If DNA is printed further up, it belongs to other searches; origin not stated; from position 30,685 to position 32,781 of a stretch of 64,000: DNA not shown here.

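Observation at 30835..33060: Shared pilin-like (VirB2/TrbC-topology) N-terminal module on both giant proteins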

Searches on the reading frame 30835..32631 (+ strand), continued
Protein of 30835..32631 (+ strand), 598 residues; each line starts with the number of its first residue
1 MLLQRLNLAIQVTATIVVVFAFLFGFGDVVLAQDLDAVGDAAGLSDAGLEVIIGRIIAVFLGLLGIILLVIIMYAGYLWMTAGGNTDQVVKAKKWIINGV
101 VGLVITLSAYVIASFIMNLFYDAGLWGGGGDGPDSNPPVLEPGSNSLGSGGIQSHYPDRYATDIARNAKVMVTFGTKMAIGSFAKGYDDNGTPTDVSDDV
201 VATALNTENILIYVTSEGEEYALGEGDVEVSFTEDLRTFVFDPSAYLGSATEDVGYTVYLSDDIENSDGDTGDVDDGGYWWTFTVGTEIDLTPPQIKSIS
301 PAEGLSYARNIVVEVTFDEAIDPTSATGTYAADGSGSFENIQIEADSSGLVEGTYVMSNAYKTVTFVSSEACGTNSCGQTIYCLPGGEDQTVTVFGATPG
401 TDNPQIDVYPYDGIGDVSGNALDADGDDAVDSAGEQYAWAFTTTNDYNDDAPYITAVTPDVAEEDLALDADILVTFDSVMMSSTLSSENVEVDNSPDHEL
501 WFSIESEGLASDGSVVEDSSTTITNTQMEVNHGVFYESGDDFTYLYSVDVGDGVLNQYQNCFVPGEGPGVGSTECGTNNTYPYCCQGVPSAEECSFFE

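Call 20: find_encoding_contigs(protein=P0109, flank=10000, max_places=1)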
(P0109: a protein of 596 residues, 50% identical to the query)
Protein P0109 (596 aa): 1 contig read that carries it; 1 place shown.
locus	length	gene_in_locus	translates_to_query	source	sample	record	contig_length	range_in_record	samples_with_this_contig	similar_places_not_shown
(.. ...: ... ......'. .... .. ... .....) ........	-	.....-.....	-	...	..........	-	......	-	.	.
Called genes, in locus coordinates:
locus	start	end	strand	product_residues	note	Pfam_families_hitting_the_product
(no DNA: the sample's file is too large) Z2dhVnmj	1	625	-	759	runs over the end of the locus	PF01751:Toprim, PF01131:Topoisom_bac, PF13368:Toprim_C_rpt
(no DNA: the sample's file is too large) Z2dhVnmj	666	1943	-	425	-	PF08245:Mur_ligase_M, PF27239:FOL3_C, PF02875:Mur_ligase_C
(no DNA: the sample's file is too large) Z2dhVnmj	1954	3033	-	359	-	PF02481:DNA_processg_A, PF17782:WHD_DprA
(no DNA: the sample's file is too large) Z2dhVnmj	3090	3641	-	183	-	PF01195:Pept_tRNA_hydro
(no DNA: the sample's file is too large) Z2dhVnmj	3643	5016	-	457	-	PF01926:MMR_HSR1, PF02421:FeoB_N, PF04548:AIG1, PF00009:GTP_EFTU (weak), PF01926:MMR_HSR1, PF02421:FeoB_N, PF00009:GTP_EFTU, PF14714:KH_dom-like, +7 more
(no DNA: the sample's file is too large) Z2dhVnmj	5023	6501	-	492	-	PF03816:LytR_cpsA_psr, PF13399:LytR_C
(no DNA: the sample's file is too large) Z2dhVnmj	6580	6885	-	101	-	-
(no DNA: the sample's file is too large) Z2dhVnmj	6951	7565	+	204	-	PF00717:Peptidase_S24 (weak), PF10502:Peptidase_S26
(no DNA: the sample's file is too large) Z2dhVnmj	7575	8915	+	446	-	PF13393:tRNA-synt_His, PF00587:tRNA-synt_2b, PF03129:HGTP_anticodon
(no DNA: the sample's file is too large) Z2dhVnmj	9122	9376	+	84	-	-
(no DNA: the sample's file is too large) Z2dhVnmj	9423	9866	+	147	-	PF09424:YqeY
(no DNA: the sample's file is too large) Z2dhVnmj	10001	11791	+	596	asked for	PF18895:T4SS_pilin (weak), PF13205:Big_5 (faint)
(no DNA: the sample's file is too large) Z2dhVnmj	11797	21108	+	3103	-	PF18895:T4SS_pilin, PF13205:Big_5 (faint), PF13948:DUF4215 (faint), PF01833:TIG (weak)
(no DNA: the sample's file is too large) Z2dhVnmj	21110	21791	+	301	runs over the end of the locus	PF18884:TSP3_bac (weak)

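Call 21: find_encoding_contigs(protein=P0160, flank=10000, max_places=1)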
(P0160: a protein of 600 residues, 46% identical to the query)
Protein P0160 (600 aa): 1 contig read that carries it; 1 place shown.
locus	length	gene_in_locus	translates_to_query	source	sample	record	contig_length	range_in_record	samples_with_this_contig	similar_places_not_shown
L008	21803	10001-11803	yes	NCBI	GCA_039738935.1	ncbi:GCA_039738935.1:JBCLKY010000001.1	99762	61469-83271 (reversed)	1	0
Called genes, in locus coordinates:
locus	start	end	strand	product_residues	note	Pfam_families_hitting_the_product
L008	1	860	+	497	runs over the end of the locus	PF03816:LytR_cpsA_psr, PF13399:LytR_C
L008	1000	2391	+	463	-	PF00009:GTP_EFTU (weak), PF01926:MMR_HSR1, PF02421:FeoB_N, PF00009:GTP_EFTU, PF01926:MMR_HSR1, PF02421:FeoB_N, PF04548:AIG1 (weak), PF14714:KH_dom-like, +4 more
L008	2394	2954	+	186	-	PF01195:Pept_tRNA_hydro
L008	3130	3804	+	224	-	PF10502:Peptidase_S26, PF00717:Peptidase_S24 (weak)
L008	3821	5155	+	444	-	PF13393:tRNA-synt_His, PF00587:tRNA-synt_2b, PF03129:HGTP_anticodon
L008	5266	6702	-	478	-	-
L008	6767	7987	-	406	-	-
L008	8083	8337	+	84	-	PF01165:Ribosomal_S21 (weak)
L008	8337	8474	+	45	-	-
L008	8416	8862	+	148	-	PF09424:YqeY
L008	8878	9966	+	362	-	PF13167:GTP-bdg_N, PF16360:GTP-bdg_M, PF01926:MMR_HSR1, PF02421:FeoB_N (weak)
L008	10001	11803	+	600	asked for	PF18895:T4SS_pilin, PF13205:Big_5 (weak)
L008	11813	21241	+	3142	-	PF18895:T4SS_pilin, PF01833:TIG, PF13205:Big_5 (weak), PF13948:DUF4215 (faint), PF00092:VWA (faint)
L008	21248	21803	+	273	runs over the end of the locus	PF18884:TSP3_bac (weak)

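Call 34: search_protein_families(library=ncbifam, proteins=[window:30835-32631:+], max_evalue=0.01)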
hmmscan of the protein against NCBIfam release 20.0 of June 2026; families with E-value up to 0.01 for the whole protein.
window:30835-32631:+ (598 aa): 1 family
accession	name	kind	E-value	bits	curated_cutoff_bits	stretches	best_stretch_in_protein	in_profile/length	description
NF045849.1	ICE_MMCAP2_0565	equivalog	6.5e-06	25.8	40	1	52-118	12-78/80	Mbov_0395 family pilin-like conjugal transfer protein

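Call 71: predict_structure(alignment_id=A2)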
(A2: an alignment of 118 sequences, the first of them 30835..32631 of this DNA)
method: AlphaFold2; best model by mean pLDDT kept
length: 598 residues; sequences in the alignment: 118
mean_pLDDT: 89.6   pTM: 0.76
mean pLDDT of the five models: 89.6, 89.5, 87.8, 87.1, 86.9
residues with pLDDT >= 90: 412; 70-90: 138; 50-70: 27; < 50: 21
segments of 3 or more residues with pLDDT < 50: 27-33, 123-136
pLDDT, mean of each block of 10 residues (from residue 1): 69 80 59 62 77 82 90 93 92 93 87 72 46 47 88 96 98 98 98 96 98 98 98 98 97 98 98 95 97 96 98 98 97 92 97 98 98 95 98 97 93 97 82 89 97 90 81 96 97 92 97 96 97 89 89 97 81 85 88 77
secondary structure, 60 per line:
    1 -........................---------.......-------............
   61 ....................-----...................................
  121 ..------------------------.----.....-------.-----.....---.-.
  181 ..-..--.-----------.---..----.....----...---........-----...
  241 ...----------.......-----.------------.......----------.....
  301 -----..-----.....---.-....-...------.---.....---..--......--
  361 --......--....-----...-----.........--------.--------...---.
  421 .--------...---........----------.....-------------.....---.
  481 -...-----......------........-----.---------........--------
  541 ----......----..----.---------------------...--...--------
elements in order: H2-25 H35-41 H49-80 H86-122 E152-156 E170-174 E210-214 E228-232 E238-243 E254-260 E279-285 E296-300 E313-317 H323-326 E328-330 E341-345 E353-358 E363-368 E371-374 E380-382 E388-396 E414-416 E436-443 E454-458 E472-476 E490-495 E502-509 E525-532 E545-550 E583-585 E588-590

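Call 73: fold_search(model_id=the predicted structure, library=pdb)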
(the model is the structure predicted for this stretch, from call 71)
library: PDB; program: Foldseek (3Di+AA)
matches with E <= 10: 1376; with E <= 0.001: 91
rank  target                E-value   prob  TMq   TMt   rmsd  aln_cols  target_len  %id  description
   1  4uic                  6.4e-08  1.00  0.15  0.13  29.7       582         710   13  Crystal structure of the S-layer protein rSbsC(31-844) (released 2016-04-13)
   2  8pxy_A                7.2e-08  1.00  0.14  0.24  17.6       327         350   12  Crystal structure of the transpeptidase LdtMt2 C354S mutant from Mycobacterium tuberculosis in complex with natural su (released 2024-08-07)
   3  5uwv_B                1.2e-07  1.00  0.15  0.25  18.0       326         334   14  Crystal structure of Mycobacterium abscessus L,D-transpeptidase 2 (released 2017-08-16)
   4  5uwv_C                1.9e-07  1.00  0.15  0.25  17.9       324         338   14  Crystal structure of Mycobacterium abscessus L,D-transpeptidase 2 (released 2017-08-16)
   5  6d5a                  1.9e-07  1.00  0.14  0.23  21.0       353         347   12  Crystal structure of L,D-transpeptidase 5 from Mycobacterium tuberculosis in apo form (released 2019-02-27)
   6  5erp_A                2.1e-07  0.99  0.12  0.16  29.5       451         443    9  Crystal structure of human Desmocollin-2 ectodomain fragment EC2-5 (released 2016-06-15)
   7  5uwv_D                2.3e-07  1.00  0.15  0.26  18.2       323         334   13  Crystal structure of Mycobacterium abscessus L,D-transpeptidase 2 (released 2017-08-16)
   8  5uwv_E                2.3e-07  1.00  0.14  0.25  17.6       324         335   14  Crystal structure of Mycobacterium abscessus L,D-transpeptidase 2 (released 2017-08-16)
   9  4qrb                  2.3e-07  1.00  0.14  0.24  18.0       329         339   12  Structure and specificity of L-D-Transpeptidase from Mycobacterium tuberculosis and antibiotic resistance: Calcium bindi (released 2015-12-23)
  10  3vyn_B                3.1e-07  1.00  0.15  0.25  14.4       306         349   14  Crystal structure of Mycobacterium tuberculosis L,D-transpeptidase LdtMt2 N55 truncation mutant (resideus 55-408) (released 2013-06-19)
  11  5uwv_F                3.1e-07  1.00  0.15  0.25  14.1       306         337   14  Crystal structure of Mycobacterium abscessus L,D-transpeptidase 2 (released 2017-08-16)
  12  5du7_A                3.5e-07  1.00  0.14  0.24  18.1       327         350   12  Crystal structure of ldtMt2 at 1.79 Angstrom resolution (released 2016-09-28)
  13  4hu2                  3.7e-07  1.00  0.14  0.39  13.1       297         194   13  Crystal structure of LdtMt2, a L,D-transpeptidase from Mycobacterium tuberculosis: domain A and B (released 2012-12-12)
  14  4z7a                  3.9e-07  1.00  0.15  0.24  20.0       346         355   12  Structural and biochemical characterization of a non-functionally redundant M. tuberculosis (3,3) L,D-Transpeptidase, Ld (released 2015-09-02)
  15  3vyn_A                4.4e-07  1.00  0.15  0.25  14.3       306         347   14  Crystal structure of Mycobacterium tuberculosis L,D-transpeptidase LdtMt2 N55 truncation mutant (resideus 55-408) (released 2013-06-19)
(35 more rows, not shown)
